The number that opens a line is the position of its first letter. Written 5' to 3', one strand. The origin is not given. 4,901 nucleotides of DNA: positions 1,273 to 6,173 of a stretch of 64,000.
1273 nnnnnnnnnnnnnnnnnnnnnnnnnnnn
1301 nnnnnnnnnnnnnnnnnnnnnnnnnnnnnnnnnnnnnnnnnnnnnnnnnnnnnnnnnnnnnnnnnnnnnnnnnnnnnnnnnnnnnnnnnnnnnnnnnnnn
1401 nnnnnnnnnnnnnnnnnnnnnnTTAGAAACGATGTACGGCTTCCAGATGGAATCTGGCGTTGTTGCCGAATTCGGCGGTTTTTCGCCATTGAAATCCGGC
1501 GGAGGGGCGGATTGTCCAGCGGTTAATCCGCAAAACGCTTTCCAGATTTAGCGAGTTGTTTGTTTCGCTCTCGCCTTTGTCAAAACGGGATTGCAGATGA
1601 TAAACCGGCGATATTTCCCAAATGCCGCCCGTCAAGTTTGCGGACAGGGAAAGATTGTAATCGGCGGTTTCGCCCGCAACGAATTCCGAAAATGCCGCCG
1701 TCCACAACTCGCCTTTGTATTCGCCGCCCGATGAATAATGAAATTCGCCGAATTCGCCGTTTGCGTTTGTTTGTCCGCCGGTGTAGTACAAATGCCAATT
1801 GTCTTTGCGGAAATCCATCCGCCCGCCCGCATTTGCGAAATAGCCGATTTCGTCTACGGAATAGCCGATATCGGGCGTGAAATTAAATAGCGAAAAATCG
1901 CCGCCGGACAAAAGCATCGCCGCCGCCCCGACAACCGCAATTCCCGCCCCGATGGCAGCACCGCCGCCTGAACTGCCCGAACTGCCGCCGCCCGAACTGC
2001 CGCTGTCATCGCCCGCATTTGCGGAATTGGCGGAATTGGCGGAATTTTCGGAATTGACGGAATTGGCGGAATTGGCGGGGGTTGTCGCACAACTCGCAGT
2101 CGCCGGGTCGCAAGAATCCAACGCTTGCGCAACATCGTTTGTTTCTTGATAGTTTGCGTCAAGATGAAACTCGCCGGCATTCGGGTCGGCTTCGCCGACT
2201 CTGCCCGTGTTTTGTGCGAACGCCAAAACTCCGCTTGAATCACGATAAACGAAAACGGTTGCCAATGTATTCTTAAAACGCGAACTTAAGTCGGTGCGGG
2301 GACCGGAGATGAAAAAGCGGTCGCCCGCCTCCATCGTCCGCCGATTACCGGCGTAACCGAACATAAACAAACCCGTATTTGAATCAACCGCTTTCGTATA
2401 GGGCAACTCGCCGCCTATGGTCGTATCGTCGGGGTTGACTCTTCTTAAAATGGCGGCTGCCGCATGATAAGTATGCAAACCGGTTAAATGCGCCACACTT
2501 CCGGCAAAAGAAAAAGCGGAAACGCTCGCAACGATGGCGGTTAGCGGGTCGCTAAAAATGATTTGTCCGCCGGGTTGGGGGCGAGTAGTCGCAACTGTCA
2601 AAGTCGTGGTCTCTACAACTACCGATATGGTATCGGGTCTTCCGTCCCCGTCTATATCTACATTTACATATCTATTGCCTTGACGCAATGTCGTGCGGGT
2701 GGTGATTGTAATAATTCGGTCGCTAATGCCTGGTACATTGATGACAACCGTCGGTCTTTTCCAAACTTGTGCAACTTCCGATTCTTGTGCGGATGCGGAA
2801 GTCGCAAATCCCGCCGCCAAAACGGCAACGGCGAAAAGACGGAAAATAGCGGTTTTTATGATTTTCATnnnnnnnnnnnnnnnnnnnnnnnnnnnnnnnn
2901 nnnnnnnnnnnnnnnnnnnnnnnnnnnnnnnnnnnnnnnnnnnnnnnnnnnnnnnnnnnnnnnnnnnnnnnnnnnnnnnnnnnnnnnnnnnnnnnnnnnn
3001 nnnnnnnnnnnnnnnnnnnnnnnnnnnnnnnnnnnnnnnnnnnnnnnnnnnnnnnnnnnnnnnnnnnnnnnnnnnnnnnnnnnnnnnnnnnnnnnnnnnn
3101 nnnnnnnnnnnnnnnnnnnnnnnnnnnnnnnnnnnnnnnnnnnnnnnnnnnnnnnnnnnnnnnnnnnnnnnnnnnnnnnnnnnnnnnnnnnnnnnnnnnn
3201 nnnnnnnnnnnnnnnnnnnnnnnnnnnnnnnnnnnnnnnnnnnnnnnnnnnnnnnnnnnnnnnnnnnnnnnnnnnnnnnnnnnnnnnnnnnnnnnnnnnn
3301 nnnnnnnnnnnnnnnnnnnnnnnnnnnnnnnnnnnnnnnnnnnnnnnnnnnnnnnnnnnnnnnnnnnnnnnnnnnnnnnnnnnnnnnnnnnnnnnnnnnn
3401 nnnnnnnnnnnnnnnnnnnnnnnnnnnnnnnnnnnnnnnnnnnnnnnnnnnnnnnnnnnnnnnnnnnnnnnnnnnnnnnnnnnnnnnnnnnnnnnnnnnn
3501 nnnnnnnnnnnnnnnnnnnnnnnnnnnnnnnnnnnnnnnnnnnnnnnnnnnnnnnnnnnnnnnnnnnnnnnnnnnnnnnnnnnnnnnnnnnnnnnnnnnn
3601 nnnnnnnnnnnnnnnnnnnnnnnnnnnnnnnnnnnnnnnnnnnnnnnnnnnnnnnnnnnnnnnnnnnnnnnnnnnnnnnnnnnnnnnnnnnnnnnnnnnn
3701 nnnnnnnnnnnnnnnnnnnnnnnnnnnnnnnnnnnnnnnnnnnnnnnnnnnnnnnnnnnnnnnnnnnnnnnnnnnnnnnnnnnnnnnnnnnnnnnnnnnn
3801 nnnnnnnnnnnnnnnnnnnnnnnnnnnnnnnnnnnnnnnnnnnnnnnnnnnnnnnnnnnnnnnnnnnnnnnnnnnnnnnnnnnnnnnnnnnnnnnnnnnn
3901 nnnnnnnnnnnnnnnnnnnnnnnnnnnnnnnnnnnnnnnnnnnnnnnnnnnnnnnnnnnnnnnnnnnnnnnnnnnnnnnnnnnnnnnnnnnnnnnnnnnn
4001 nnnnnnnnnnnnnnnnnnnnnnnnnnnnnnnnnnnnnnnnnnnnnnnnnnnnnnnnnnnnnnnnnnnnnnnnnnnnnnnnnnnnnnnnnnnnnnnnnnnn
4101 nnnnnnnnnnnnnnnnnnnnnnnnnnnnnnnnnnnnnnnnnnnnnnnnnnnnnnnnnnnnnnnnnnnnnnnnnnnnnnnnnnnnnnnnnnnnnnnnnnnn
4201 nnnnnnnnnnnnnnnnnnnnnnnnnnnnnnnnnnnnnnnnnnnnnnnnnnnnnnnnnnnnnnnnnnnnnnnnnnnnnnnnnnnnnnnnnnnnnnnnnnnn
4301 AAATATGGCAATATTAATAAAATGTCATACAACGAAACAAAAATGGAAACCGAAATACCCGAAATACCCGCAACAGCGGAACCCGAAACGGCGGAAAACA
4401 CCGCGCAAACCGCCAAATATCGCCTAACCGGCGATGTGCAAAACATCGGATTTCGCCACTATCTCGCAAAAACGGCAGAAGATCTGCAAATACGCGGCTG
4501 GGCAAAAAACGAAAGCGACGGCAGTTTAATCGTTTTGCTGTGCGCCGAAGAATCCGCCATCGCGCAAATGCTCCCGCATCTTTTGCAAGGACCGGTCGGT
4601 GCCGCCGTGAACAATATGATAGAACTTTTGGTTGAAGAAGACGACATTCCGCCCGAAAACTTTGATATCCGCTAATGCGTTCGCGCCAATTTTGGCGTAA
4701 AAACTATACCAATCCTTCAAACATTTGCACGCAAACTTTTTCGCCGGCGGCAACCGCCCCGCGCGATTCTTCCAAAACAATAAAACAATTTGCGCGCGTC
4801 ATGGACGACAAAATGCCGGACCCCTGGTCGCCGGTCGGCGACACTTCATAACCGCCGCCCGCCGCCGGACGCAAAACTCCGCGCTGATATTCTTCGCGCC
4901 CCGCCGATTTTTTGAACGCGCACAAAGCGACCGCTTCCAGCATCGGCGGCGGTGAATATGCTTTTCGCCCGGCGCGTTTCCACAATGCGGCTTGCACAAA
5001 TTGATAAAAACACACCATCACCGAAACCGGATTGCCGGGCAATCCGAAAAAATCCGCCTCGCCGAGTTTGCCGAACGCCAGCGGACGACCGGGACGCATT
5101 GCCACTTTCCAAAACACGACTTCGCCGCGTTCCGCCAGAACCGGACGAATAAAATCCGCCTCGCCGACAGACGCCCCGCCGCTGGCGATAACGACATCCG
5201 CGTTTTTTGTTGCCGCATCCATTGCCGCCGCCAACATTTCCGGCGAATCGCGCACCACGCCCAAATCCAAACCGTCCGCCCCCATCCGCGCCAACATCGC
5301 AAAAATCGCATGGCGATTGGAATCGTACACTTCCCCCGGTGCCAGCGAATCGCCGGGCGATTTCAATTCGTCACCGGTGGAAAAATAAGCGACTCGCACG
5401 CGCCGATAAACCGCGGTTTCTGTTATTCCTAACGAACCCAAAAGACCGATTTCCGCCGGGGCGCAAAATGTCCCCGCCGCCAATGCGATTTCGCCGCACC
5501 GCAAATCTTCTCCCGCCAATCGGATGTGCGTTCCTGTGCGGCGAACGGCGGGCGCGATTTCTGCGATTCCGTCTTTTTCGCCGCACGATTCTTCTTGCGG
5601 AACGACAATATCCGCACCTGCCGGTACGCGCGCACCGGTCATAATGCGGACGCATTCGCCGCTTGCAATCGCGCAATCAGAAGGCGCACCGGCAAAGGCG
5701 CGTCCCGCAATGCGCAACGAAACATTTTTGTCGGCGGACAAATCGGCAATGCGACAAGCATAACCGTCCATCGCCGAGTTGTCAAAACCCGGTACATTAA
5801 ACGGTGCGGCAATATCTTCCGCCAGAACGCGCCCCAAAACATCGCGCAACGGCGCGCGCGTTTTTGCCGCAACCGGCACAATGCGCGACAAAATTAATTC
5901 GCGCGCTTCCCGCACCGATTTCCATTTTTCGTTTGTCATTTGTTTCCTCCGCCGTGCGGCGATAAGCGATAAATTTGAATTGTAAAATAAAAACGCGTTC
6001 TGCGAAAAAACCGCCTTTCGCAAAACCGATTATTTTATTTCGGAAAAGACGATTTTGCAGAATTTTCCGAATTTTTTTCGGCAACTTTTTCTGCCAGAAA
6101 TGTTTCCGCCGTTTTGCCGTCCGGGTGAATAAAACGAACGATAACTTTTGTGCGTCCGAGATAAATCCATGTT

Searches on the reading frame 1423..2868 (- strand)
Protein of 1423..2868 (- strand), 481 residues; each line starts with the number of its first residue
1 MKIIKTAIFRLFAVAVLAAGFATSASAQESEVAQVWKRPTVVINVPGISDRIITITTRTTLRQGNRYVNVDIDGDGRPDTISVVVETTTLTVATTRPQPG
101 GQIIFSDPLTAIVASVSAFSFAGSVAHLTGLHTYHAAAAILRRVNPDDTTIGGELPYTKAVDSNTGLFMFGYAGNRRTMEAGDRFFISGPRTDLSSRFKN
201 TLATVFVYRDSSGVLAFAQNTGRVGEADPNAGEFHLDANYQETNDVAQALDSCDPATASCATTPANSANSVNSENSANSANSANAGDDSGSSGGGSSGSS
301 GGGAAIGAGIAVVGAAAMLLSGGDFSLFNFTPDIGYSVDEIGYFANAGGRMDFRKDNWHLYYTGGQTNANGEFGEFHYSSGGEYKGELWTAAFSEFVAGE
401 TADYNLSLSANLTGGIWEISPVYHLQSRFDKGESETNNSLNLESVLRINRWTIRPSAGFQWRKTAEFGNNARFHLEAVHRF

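Call 8: search_protein_families(library=pfam, proteins=[window:1423-2868:-], max_evalue=0.01)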
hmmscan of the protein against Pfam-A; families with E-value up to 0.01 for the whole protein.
window:1423-2868:- (481 aa): 0 families

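Call 11: search_protein_families(library=ncbifam, proteins=[window:1423-2868:-], max_evalue=0.01)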
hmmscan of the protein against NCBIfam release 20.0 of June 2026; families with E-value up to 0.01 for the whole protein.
window:1423-2868:- (481 aa): 0 families

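Call 13: find_homologous_proteins(query=window:1423-2868:-)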
Query window:1423-2868:- (481 aa): 56 proteins with E <= 0.001 among 8000 candidates.
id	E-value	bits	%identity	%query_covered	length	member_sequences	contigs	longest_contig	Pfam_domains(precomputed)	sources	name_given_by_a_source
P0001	0.0e+0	1038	98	100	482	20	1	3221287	-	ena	-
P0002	5.5e-81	291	62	40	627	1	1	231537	-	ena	-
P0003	8.6e-81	290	42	99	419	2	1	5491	-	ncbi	ncbi:MAG: hypothetical protein ACR2QC_07660 [Gammaproteobacteria bacterium]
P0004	8.2e-80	287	62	40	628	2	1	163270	-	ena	-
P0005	5.2e-79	285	44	80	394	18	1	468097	-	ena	-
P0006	2.4e-78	282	48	58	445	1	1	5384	-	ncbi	ncbi:MAG: hypothetical protein ACR2QC_03220 [Gammaproteobacteria bacterium]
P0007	5.2e-78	281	62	40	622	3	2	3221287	-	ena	-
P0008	7.6e-78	281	62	40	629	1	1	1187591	-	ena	-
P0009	4.5e-77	278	42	80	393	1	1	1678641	-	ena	-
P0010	7.3e-77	277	70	34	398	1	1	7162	-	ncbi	ncbi:MAG: hypothetical protein ACR2QC_11605 [Gammaproteobacteria bacterium]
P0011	4.3e-76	275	62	40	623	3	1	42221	-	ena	-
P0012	6.1e-76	274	50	58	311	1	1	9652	-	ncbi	ncbi:MAG: hypothetical protein ACR2QC_04805 [Gammaproteobacteria bacterium]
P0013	6.7e-76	274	65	41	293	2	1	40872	-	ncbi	-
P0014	1.4e-75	273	50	58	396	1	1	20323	-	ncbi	-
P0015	1.9e-74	269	68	34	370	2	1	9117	-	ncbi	ncbi:MAG: hypothetical protein ACR2QC_05725 [Gammaproteobacteria bacterium]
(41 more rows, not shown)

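Call 14: find_encoding_contigs(protein=P0001, flank=10000, max_places=10)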
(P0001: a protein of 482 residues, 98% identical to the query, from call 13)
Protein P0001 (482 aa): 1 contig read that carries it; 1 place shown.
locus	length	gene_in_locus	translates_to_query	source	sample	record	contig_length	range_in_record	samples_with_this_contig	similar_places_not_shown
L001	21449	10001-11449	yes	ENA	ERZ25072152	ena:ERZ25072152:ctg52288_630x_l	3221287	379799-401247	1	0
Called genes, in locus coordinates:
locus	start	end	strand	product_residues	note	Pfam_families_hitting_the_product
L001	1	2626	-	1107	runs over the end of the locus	PF25596:CPSase_L_D1, PF02786:CPSase_L_D2, PF02787:CPSase_L_D3, PF25596:CPSase_L_D1, PF02222:ATP-grasp, PF02655:ATP-grasp_3 (weak), PF02786:CPSase_L_D2, PF02142:MGS, +3 more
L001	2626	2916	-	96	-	-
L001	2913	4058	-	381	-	PF00988:CPSase_sm_chain, PF00117:GATase, PF07722:Peptidase_C26 (weak)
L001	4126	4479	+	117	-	-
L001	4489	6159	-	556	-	PF00920:ILVD_EDD_N, PF24877:ILV_EDD_C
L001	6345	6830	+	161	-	-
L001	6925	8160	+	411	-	PF03453:MoeA_N, PF00994:MoCF_biosynth, PF03454:MoeA_C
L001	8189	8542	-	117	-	PF00708:Acylphosphatase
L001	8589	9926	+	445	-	PF00120:Gln-synt_C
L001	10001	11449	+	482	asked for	-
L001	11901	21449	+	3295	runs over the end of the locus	PF04613:LpxD (faint)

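Call 15: find_encoding_contigs(protein=window:1423-2868:-, flank=10000, max_places=10)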
Protein window:1423-2868:- (481 aa): 1 contig read that carries it; 1 place shown.
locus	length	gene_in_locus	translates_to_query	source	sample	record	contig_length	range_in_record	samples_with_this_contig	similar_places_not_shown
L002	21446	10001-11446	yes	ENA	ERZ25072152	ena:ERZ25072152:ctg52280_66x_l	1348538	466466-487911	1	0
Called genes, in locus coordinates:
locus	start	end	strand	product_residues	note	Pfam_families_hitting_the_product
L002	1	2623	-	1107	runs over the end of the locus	PF25596:CPSase_L_D1, PF02786:CPSase_L_D2, PF02787:CPSase_L_D3, PF25596:CPSase_L_D1, PF02222:ATP-grasp, PF02655:ATP-grasp_3 (weak), PF02786:CPSase_L_D2, PF02142:MGS, +2 more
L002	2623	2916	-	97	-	-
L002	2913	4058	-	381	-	PF00988:CPSase_sm_chain, PF00117:GATase, PF07722:Peptidase_C26 (weak)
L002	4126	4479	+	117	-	-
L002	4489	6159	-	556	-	PF00920:ILVD_EDD_N, PF24877:ILV_EDD_C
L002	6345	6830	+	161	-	-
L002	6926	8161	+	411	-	PF03453:MoeA_N, PF00994:MoCF_biosynth, PF03454:MoeA_C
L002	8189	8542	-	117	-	PF00708:Acylphosphatase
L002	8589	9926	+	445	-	PF00120:Gln-synt_C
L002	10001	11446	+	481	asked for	-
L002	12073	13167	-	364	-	PF01494:FAD_binding_3 (faint), PF13450:NAD_binding_8 (weak)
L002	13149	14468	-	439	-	PF05195:AMP_N, PF00557:Peptidase_M24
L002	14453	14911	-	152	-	PF00581:Rhodanese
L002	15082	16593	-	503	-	PF03023:MurJ, PF13440:Polysacc_synt_3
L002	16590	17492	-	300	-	PF01479:S4, PF00849:PseudoU_synth_2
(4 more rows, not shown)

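Call 28: find_related_loci(query=window:1423-2868:-, collection=genome_contigs, flank=10000)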
Query window:1423-2868:- (481 aa) in genome_contigs; peptide patterns used: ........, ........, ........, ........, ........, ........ (x = any residue, [..] = any of these).
145 stretches matched a pattern, but none encodes a relative of the query by tblastn (E <= 1e-3).

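Call 39: search_solved_structures(query=A2, max_evalue=1)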
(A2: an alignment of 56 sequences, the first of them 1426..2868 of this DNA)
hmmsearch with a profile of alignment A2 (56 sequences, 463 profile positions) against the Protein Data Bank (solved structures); distinct sequences matched with E-value up to 1: 1.
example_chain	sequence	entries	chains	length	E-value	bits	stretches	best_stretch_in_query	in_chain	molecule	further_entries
7a23_n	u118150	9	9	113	0.3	13.8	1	220-278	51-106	P2 | Uncharacterized protein At2g27730, mitochondrial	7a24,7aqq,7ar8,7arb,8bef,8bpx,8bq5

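Call 44: predict_structure(alignment_id=A2)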
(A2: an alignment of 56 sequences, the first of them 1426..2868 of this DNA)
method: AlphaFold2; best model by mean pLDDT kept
length: 481 residues; sequences in the alignment: 56
mean_pLDDT: 63.3   pTM: 0.43
mean pLDDT of the five models: 63.3, 63.2, 61.7, 60.6, 56.6
residues with pLDDT >= 90: 55; 70-90: 171; 50-70: 105; < 50: 150
segments of 3 or more residues with pLDDT < 50: 1-31, 49-99, 124-129, 254-311
pLDDT, mean of each block of 10 residues (from residue 1): 35 36 31 84 67 41 41 38 38 42 89 82 49 65 75 55 87 80 86 59 92 95 86 93 81 45 30 27 27 27 34 55 65 71 72 82 77 74 78 77 71 59 69 72 73 76 73 78 64
secondary structure, 60 per line:
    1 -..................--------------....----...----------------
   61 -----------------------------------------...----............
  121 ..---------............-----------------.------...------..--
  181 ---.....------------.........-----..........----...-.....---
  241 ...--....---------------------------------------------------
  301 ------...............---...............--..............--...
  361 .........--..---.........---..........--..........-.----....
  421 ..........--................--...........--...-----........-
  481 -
elements in order: H2-19 E34-37 E42-44 E102-104 H109-122 H132-140 E141-143 E168-170 E184-188 E201-209 E215-224 E233-237 E241-243 H307-321 E328-339 E342-355 E358-369 E377-385 E389-398 E401-410 E417-430 E433-448 E451-461 E472-479

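Call 47: fold_search(model_id=the predicted structure, library=pdb)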
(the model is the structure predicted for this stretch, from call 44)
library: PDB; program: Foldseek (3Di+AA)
matches with E <= 10: 904; with E <= 0.001: 2
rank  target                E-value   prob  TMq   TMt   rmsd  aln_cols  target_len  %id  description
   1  4fsp                  3.1e-04  1.00  0.19  0.25  10.9       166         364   12  Crystal Structure of Pseudomonas aeruginosa OccK11 (OpdR) (released 2013-07-24)
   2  6ehe                  6.4e-04  1.00  0.20  0.30   7.6       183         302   12  OmpTdeltaL8 (loop L8 deletion mutant of OmpT), an outer membrane protein of Vibrio cholerae (released 2018-04-25)
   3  8wv0_A                1.2e-03  1.00  0.21  0.29   8.5       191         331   13  Outer membrane porin of Burkholderia pseudomallei (BpsOmp38) (released 2024-10-30)
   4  6ehf                  1.6e-03  1.00  0.18  0.25  14.3       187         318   10  OmpT (in-vitro folded), an outer membrane protein Vibrio cholerae (trimer form) (released 2018-04-25)
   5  3szd_A                1.7e-03  1.00  0.20  0.25   8.8       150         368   11  Crystal structure of Pseudomonas aeruginosa OccK2 (OpdF) (released 2012-02-08)
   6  3jty_A                1.9e-03  1.00  0.19  0.23   9.0       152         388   11  Crystal structure of a BenF-like porin from Pseudomonas fluorescens Pf-5 (released 2009-10-20)
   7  4frx_A                2.1e-03  1.00  0.20  0.24   8.8       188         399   10  Crystal Structure of Pseudomonas aeruginosa OccK8 (OprE) (released 2013-07-24)
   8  4fms_B                2.4e-03  1.00  0.19  0.24   8.3       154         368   14  Crystal structure of Pseudomonas aeruginosa OccK2 (OpdF) in complex with glucuronate (released 2013-03-13)
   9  1nqe                  2.6e-03  1.00  0.22  0.20   6.2       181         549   15  OUTER MEMBRANE COBALAMIN TRANSPORTER (BTUB) FROM E. COLI (released 2003-04-29)
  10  6ehb_A                2.6e-03  1.00  0.20  0.28   7.6       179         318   11  OmpU, an outer membrane protein, of Vibrio cholerae (released 2018-04-25)
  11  3t24_B                2.7e-03  1.00  0.20  0.25  10.7       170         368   12  Crystal structure of Pseudomonas aeruginosa OpdQ (released 2012-02-08)
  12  1nqg                  2.7e-03  1.00  0.19  0.17   8.5       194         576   14  OUTER MEMBRANE COBALAMIN TRANSPORTER (BTUB) FROM E. COLI, WITH BOUND CALCIUM (released 2003-04-29)
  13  5oyk                  2.8e-03  1.00  0.18  0.25   8.5       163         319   12  Outer-membrane expressed OmpT of Vibrio cholerae (released 2018-04-25)
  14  6ehb_B                3.3e-03  1.00  0.21  0.29   7.6       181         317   10  OmpU, an outer membrane protein, of Vibrio cholerae (released 2018-04-25)
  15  3jty_B                3.9e-03  1.00  0.19  0.23   8.2       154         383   13  Crystal structure of a BenF-like porin from Pseudomonas fluorescens Pf-5 (released 2009-10-20)
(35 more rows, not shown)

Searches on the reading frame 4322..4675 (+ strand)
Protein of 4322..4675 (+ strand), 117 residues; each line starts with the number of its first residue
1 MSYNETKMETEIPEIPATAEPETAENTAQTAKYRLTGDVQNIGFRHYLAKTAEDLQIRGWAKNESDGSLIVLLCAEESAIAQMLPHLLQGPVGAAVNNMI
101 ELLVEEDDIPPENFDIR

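Call 34: find_encoding_contigs(protein=window:4322-4675:+, flank=7000, max_places=10)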
Protein window:4322-4675:+ (117 aa): 8 contigs read that carry it; 8 places shown.
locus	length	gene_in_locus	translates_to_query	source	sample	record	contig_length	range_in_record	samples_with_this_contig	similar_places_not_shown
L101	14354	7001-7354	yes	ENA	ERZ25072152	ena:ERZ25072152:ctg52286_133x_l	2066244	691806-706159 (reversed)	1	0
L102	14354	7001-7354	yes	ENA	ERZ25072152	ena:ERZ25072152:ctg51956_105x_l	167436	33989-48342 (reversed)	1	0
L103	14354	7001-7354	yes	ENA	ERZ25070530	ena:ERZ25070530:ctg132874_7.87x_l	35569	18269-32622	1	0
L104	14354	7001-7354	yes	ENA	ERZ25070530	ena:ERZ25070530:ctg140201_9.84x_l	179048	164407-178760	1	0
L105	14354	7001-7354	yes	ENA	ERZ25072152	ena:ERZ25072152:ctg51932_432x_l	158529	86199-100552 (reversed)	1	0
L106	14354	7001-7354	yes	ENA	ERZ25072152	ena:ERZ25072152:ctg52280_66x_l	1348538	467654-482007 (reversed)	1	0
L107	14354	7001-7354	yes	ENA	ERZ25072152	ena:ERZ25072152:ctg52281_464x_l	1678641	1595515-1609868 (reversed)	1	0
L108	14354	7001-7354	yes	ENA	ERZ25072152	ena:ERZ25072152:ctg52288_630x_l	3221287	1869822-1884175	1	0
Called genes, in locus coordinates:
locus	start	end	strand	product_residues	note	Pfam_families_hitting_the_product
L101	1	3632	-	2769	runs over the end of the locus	PF13731:WxL (faint)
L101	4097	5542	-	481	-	-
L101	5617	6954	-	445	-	PF00120:Gln-synt_C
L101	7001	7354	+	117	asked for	PF00708:Acylphosphatase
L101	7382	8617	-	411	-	PF03453:MoeA_N, PF00994:MoCF_biosynth, PF03454:MoeA_C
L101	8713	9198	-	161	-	-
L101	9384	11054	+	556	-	PF00920:ILVD_EDD_N, PF24877:ILV_EDD_C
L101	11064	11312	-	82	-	-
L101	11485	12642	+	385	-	PF00988:CPSase_sm_chain, PF00117:GATase, PF07722:Peptidase_C26 (weak)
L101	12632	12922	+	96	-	-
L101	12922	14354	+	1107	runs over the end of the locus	PF25596:CPSase_L_D1, PF02786:CPSase_L_D2, PF02787:CPSase_L_D3, PF25596:CPSase_L_D1, PF02222:ATP-grasp, PF02655:ATP-grasp_3 (weak), PF02786:CPSase_L_D2, PF02142:MGS, +2 more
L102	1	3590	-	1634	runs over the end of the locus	-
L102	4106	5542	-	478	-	-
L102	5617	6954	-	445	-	PF00120:Gln-synt_C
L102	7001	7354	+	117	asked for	PF00708:Acylphosphatase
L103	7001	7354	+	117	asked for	PF00708:Acylphosphatase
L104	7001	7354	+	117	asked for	PF00708:Acylphosphatase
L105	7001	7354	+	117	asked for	PF00708:Acylphosphatase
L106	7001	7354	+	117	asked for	PF00708:Acylphosphatase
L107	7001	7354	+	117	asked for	PF00708:Acylphosphatase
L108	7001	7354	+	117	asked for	PF00708:Acylphosphatase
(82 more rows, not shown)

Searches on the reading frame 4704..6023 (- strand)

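Call 10: search_protein_families(library=ncbifam, proteins=[window:4704-6023:-], max_evalue=0.00001)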
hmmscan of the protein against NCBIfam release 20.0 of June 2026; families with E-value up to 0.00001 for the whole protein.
window:4704-6023:- (439 aa): 7 families
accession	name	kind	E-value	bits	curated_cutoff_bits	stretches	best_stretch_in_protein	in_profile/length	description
NF007960.1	PRK10680.1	equivalog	2e-158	527.4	440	1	36-435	2-401/401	molybdopterin molybdotransferase MoeA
NF011060.0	PRK14491.1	equivalog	3.2e-138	461.8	532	1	24-439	189-598/598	bifunctional molybdopterin-guanine dinucleotide biosynthesis adaptor protein MobB/molybdopterin molybdotransferase MoeA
NF045515.2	Glp_gephyrin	equivalog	2.4e-98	329.5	475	1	35-433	1-401/403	molybdotransferase-like divisome protein Glp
NF011068.0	PRK14498.1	equivalog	5.1e-94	315.6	534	1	33-436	8-411/647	molybdopterin biosynthesis protein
NF050098.1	MoeA_actino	exception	5.6e-94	315.1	560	1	36-433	2-398/400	molybdopterin molybdotransferase MoeA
NF011067.0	PRK14497.1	equivalog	1.7e-54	185.3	536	1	27-347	3-318/546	putative molybdopterin biosynthesis protein MoeA/unknown domain fusion protein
TIGR00177.1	molyb_syn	domain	3.5e-29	101.6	85.35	1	209-344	2-147/148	molybdenum cofactor synthesis domain-containing protein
